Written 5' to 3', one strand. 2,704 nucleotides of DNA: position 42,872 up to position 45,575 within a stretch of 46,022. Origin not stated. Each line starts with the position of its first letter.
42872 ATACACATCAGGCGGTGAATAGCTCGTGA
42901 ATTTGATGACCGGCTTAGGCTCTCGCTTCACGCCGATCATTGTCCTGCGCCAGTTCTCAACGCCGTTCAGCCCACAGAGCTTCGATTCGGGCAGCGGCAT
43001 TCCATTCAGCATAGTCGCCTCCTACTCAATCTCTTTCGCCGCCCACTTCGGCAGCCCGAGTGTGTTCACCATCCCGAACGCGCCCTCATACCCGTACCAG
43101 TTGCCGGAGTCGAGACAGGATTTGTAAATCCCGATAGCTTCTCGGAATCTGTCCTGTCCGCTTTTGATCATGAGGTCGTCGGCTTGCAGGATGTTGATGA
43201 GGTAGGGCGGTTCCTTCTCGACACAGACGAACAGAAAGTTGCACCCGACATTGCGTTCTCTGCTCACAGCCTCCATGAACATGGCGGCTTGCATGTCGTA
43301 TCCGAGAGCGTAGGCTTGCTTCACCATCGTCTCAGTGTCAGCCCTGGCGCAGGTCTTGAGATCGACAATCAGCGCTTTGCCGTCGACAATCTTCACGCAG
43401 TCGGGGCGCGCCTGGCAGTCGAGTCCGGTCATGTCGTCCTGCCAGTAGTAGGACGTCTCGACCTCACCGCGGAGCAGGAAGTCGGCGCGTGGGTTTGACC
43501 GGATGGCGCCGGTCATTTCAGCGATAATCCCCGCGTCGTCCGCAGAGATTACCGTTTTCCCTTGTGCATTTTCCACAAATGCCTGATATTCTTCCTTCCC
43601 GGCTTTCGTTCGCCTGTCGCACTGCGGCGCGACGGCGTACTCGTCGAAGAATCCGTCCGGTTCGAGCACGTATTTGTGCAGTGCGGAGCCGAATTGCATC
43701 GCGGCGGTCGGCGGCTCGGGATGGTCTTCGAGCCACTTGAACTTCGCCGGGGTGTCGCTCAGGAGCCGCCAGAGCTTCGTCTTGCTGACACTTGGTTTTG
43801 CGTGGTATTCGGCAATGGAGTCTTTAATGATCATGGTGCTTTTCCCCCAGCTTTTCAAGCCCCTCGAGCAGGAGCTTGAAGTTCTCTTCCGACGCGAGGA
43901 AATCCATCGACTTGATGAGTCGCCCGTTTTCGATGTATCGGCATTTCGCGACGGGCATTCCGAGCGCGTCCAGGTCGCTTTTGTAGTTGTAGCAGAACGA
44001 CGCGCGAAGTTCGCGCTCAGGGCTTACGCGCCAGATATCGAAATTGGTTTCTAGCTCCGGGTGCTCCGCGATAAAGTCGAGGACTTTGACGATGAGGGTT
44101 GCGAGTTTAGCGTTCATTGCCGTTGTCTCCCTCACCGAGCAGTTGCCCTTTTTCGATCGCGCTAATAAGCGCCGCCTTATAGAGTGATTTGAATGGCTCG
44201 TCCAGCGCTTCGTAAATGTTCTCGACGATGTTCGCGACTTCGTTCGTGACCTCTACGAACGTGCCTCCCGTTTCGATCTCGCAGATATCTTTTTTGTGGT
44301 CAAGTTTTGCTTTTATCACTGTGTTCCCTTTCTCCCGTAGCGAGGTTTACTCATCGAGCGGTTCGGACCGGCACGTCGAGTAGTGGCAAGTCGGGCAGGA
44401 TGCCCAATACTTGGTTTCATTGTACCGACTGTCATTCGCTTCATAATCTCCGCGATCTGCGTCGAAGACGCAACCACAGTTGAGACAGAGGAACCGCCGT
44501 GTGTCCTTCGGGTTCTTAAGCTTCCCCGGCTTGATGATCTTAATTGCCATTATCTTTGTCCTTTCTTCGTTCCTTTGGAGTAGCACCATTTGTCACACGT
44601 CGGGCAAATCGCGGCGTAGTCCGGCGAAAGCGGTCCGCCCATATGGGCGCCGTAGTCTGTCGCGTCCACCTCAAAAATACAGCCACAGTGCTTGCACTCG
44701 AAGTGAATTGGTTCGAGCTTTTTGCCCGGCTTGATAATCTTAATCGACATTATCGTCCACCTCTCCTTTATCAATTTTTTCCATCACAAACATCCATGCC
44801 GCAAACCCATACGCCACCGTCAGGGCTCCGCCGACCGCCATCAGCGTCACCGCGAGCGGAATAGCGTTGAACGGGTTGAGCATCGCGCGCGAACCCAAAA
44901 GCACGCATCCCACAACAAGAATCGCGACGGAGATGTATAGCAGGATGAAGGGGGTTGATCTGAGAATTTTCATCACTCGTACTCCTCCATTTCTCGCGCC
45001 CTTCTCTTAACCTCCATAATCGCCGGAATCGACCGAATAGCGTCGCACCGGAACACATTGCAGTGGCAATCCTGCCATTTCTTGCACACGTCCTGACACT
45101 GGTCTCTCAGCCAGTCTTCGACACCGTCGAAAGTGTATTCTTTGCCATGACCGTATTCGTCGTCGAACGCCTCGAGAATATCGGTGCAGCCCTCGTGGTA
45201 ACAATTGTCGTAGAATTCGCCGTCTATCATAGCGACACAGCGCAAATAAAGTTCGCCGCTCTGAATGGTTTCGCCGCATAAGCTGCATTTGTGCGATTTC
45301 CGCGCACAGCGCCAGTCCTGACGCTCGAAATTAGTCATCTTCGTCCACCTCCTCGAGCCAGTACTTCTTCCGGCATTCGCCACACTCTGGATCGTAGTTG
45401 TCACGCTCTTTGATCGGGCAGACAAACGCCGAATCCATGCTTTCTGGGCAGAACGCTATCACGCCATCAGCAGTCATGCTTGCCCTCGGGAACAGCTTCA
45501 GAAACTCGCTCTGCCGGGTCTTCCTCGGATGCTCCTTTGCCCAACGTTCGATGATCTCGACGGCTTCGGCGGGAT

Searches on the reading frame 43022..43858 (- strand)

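Call 64: search_protein_families(library=phrogs, proteins=[window:43022-43858:-], max_evalue=0.001)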
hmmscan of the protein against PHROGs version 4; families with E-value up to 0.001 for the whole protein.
window:43022-43858:- (278 aa): 4 families
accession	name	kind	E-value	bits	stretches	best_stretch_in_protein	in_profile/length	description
phrog_412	-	DNA, RNA and nucleotide metabolism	6.9e-79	267.1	1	14-277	145-410/440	exonuclease VIII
phrog_607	-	DNA, RNA and nucleotide metabolism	7.2e-30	104.9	1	18-254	588-856/883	exonuclease VII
phrog_1227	-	DNA, RNA and nucleotide metabolism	4e-08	33.8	1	111-243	95-230/268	exonuclease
phrog_28222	-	DNA, RNA and nucleotide metabolism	2.8e-05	23.5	1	92-254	757-921/941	exonuclease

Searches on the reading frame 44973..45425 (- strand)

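Call 64: search_protein_families(library=phrogs, proteins=[window:44973-45425:-], max_evalue=0.001)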
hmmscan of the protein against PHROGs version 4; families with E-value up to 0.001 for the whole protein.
window:44973-45425:- (150 aa): 3 families
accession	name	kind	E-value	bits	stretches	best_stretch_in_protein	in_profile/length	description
phrog_19515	-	unknown function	1.7e-07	32.6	1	39-93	31-85/117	-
phrog_7314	-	unknown function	5.7e-07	30.8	1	36-111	6-81/134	-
phrog_16244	-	unknown function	0.00012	23.4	1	32-101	3-70/87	-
